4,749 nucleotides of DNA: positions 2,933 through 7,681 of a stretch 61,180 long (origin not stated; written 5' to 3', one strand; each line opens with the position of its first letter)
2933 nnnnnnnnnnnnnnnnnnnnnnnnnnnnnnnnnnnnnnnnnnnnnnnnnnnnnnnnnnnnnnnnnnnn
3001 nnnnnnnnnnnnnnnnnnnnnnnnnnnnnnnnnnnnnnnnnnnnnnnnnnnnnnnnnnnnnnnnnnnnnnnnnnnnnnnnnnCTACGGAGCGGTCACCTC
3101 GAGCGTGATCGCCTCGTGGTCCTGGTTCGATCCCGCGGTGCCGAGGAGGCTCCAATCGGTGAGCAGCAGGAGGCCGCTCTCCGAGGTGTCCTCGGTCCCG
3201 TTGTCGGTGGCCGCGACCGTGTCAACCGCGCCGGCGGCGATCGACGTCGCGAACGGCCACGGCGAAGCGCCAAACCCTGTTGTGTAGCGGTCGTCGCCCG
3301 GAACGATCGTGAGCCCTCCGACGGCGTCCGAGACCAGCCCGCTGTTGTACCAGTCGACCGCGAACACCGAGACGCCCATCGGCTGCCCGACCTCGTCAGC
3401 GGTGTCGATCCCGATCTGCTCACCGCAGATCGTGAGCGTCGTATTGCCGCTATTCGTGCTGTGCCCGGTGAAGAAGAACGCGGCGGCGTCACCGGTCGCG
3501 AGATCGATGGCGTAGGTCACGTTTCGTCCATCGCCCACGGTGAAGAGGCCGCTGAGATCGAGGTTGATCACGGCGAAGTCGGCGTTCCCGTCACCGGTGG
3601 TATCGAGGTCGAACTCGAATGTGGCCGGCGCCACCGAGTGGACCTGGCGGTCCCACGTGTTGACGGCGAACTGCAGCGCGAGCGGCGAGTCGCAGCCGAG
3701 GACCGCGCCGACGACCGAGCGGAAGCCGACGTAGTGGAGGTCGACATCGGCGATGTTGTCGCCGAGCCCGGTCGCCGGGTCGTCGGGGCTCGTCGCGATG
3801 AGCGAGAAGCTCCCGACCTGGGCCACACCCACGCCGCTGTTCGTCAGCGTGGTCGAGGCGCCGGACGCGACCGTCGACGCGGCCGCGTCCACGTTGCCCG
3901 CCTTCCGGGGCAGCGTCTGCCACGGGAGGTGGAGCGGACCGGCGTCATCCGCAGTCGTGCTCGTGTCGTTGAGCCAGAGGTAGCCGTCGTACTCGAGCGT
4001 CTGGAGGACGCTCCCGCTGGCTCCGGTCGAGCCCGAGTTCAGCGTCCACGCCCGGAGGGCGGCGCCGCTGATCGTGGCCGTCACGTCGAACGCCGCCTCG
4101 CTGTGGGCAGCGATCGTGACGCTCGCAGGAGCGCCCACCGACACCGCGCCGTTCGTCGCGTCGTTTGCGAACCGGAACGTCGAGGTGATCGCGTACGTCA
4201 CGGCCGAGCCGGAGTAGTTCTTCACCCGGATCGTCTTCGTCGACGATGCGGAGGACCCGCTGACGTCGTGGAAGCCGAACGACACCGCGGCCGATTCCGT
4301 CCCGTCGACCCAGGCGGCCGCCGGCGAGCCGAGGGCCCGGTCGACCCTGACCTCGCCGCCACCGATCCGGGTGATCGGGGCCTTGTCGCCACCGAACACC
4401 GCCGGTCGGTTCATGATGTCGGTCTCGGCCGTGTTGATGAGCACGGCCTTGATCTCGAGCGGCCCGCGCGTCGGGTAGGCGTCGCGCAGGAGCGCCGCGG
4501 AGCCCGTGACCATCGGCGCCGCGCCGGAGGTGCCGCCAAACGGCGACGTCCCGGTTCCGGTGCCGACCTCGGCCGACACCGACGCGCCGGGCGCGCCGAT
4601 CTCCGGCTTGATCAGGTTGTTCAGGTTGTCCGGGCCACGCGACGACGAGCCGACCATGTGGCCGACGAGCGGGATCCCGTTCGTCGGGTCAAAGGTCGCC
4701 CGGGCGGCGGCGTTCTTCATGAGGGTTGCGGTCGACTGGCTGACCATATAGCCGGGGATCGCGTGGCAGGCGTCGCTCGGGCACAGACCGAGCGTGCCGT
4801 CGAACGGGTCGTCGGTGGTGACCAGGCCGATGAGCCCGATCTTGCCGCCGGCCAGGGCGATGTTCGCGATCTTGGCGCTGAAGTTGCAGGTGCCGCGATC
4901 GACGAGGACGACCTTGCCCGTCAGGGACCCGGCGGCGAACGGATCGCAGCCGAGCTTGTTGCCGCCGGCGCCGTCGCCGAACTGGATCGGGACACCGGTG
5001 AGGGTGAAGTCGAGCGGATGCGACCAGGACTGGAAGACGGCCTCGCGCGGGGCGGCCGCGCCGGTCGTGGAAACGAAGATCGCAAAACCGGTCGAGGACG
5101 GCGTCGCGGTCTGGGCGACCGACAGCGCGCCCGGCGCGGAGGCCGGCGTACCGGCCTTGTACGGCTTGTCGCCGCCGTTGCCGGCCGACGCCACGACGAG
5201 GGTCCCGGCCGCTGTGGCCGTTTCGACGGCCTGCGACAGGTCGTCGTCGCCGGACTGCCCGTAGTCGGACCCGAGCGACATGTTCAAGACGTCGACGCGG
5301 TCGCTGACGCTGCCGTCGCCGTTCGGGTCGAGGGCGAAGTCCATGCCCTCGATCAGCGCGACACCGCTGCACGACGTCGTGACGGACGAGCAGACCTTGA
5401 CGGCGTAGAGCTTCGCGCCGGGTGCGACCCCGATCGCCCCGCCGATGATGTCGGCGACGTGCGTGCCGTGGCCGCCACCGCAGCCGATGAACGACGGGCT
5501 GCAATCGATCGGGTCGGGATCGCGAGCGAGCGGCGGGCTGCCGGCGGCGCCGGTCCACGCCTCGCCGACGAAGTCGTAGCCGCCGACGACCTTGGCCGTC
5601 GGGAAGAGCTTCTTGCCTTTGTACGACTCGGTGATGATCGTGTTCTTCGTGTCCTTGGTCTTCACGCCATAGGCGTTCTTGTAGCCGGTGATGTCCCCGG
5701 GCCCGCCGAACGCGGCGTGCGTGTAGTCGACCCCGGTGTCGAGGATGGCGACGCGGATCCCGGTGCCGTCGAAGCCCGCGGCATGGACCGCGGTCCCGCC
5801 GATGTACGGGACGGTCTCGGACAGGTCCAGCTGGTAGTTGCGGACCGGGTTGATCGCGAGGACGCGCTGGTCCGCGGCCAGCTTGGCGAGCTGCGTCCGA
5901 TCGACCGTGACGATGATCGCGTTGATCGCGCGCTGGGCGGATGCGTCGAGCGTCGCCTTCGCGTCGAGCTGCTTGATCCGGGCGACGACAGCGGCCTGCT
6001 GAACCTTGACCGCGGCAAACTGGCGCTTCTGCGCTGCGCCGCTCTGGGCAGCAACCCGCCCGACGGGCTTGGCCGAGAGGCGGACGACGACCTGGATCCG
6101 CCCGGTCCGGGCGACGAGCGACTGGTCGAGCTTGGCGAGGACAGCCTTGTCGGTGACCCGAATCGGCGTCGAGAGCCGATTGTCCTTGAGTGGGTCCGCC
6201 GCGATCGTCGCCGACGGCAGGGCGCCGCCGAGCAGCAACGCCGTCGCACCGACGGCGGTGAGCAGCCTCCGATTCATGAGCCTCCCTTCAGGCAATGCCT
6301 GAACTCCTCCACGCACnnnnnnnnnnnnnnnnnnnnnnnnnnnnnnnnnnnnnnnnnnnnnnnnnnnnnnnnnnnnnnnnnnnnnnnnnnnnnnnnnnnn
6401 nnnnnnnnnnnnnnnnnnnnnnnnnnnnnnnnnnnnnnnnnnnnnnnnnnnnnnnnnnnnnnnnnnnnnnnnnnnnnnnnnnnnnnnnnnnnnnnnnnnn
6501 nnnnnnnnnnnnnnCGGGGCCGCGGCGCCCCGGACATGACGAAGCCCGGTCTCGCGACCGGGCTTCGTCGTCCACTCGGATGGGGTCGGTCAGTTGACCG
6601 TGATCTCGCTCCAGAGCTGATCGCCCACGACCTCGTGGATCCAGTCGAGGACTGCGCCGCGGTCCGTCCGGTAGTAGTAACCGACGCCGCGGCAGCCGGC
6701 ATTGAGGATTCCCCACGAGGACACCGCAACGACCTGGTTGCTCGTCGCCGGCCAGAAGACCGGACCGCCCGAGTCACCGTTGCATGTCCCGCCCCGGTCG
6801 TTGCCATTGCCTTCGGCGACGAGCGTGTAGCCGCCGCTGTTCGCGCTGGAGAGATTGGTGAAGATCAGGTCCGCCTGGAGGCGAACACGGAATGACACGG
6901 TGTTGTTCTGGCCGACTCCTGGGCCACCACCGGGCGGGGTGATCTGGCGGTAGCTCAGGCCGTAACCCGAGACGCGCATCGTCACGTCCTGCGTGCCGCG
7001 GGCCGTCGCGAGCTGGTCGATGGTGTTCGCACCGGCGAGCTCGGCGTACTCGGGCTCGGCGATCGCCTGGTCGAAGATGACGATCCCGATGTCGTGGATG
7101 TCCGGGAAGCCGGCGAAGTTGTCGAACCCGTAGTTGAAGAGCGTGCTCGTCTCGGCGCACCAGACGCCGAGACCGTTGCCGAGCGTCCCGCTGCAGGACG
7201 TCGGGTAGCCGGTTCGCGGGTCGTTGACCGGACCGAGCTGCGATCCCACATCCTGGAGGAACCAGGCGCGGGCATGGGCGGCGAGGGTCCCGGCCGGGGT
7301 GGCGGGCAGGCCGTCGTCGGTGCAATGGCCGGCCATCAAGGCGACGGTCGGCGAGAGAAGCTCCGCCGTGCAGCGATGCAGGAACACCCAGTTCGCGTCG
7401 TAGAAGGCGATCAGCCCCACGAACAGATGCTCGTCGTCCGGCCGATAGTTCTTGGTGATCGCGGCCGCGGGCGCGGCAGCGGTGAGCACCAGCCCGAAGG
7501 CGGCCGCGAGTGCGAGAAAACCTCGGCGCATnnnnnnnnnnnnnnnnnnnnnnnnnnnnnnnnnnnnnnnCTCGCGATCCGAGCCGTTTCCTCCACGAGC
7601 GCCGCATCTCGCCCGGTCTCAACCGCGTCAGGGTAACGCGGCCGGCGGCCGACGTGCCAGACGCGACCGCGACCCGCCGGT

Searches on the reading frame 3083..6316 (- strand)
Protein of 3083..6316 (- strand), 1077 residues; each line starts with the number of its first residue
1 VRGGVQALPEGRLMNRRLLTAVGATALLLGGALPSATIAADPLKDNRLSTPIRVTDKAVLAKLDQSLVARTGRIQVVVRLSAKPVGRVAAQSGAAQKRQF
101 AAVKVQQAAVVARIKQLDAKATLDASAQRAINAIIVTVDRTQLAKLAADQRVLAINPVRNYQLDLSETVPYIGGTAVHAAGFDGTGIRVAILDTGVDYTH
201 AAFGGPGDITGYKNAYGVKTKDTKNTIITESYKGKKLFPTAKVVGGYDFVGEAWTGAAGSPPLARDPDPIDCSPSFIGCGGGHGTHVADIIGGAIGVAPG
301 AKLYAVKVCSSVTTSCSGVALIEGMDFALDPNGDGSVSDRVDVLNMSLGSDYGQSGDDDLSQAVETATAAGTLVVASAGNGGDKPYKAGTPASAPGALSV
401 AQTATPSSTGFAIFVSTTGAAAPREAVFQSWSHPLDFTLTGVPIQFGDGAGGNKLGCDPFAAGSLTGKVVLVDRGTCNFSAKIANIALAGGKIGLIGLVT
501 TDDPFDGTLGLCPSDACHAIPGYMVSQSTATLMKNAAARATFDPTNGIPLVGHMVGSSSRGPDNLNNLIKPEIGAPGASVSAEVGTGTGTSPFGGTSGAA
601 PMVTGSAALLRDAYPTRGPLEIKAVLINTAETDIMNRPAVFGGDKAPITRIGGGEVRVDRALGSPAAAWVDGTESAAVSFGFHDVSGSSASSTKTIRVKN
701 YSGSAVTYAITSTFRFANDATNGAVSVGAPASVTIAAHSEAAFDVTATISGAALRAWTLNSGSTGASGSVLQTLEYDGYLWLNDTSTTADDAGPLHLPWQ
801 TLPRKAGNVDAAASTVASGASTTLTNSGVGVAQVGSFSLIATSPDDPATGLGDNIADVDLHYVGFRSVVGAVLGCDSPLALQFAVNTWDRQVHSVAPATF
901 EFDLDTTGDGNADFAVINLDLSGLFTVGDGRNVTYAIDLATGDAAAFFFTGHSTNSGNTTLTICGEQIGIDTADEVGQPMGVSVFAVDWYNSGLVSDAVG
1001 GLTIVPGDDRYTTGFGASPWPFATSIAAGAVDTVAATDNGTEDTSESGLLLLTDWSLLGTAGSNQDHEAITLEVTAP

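Call 64: search_protein_families(library=pfam, proteins=[window:3083-6316:-], max_evalue=0.1)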
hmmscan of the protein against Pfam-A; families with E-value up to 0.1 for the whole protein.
window:3083-6316:- (1077 aa): 4 families
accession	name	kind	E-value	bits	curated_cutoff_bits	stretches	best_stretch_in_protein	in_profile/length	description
PF00082.27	Peptidase_S8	-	8.5e-43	147.1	21.8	1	184-632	1-278/288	Subtilase family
PF02225.27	PA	-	2.9e-08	34.1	23.9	1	453-530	9-92/95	PA domain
PF06280.18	fn3_5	-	0.0056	17.8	27.6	1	692-798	10-110/112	Fn3-like domain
PF05922.21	Inhibitor_I9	-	0.041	15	21.2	1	94-163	10-81/82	Peptidase inhibitor I9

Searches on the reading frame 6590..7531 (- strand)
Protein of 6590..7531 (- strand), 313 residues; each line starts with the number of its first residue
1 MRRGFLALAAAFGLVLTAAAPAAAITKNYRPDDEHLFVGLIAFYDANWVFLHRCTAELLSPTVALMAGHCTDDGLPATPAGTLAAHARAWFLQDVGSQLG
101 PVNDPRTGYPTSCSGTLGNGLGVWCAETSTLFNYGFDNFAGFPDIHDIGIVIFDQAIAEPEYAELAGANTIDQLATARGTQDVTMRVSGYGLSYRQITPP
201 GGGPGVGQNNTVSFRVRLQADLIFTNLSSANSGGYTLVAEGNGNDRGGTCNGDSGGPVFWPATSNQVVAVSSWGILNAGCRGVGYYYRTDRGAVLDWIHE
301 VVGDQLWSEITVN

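Call 85: search_protein_families(library=pfam, proteins=[window:6590-7531:-], max_evalue=0.001)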
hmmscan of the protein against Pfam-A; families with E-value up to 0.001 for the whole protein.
window:6590-7531:- (313 aa): 1 family
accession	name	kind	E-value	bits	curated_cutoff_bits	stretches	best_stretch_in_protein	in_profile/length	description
PF00089.32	Trypsin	-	3.2e-06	27.6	20.6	1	237-298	165-220/220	Trypsin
